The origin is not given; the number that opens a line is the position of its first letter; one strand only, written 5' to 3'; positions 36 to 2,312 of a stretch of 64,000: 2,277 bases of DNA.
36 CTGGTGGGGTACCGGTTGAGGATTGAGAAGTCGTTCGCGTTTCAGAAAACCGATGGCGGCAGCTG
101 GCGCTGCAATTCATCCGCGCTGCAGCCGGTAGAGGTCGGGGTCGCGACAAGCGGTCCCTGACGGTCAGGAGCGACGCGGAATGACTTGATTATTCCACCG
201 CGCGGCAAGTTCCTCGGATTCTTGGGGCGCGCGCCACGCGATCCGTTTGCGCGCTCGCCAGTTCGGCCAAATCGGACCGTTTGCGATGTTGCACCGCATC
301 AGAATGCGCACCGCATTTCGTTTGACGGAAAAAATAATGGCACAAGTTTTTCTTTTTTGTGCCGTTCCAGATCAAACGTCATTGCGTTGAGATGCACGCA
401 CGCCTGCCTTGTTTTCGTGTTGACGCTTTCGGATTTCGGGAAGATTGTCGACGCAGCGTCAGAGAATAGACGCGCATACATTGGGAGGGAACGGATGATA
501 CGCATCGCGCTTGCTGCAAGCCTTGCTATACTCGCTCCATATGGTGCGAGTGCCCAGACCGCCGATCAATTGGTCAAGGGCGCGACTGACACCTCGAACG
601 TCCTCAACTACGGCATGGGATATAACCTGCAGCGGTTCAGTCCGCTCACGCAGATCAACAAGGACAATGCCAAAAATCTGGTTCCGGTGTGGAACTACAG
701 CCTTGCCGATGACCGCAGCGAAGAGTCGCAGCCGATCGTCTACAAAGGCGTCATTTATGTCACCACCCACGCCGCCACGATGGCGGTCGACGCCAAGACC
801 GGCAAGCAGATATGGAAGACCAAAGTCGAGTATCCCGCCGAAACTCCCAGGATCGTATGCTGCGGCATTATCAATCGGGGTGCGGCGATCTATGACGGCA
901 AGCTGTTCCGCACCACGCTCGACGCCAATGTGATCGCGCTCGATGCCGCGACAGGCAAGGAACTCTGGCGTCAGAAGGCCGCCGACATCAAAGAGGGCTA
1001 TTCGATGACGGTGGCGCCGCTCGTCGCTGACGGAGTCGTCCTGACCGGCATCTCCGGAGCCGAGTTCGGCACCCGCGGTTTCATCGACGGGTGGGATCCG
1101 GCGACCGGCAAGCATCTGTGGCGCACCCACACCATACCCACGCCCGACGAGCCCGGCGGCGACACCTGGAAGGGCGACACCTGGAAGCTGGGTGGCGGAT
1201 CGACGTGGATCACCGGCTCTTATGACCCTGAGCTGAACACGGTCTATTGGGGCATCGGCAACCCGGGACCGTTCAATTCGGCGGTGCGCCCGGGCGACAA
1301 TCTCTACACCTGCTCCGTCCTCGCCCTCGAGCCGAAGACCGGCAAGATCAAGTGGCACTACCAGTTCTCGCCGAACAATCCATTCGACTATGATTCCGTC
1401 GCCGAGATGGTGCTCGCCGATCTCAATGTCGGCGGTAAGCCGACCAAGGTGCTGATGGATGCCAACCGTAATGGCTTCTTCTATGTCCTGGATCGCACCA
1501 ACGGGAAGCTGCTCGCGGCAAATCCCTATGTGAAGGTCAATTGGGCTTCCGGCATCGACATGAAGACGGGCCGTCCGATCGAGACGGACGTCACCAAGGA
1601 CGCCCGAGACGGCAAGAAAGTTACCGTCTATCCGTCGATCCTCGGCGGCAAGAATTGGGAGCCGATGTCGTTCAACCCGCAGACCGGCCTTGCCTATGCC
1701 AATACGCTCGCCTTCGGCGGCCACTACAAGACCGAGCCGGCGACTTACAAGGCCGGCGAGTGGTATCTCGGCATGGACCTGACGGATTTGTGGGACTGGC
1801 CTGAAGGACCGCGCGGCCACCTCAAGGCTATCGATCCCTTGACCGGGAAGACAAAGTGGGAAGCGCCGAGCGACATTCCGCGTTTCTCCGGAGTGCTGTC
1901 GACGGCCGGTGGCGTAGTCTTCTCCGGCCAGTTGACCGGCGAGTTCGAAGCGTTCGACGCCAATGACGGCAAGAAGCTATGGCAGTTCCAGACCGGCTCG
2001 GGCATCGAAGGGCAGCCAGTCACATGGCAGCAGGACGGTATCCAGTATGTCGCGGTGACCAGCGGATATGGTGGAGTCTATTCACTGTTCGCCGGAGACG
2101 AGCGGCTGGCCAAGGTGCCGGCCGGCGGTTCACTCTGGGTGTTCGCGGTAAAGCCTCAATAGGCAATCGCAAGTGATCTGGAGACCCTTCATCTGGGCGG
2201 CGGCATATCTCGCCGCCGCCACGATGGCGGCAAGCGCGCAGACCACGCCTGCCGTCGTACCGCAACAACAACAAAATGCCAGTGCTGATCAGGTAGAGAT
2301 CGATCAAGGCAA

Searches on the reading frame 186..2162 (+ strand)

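Call 83: search_protein_families(library=pfam, proteins=[window:186-2162:+], max_evalue=0.00001)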
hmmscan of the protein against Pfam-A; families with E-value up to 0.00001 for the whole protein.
window:186-2162:+ (658 aa): 3 families
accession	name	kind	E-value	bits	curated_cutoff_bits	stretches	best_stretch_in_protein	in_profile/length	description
PF01011.28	PQQ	-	3.9e-75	254.2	26.7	2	142-443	4-335/595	Glucose/ethanol/alcohol dehydrogenase, beta-propeller domain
PF13360.13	PQQ_2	-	2.7e-28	99.7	27.6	2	168-320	16-149/233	Outer membrane protein assembly factor BamB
PF13570.13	Beta-prop_ACSF4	-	3.3e-12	46.9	133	1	543-636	154-243/329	Beta-alanine-activating enzyme, beta-propeller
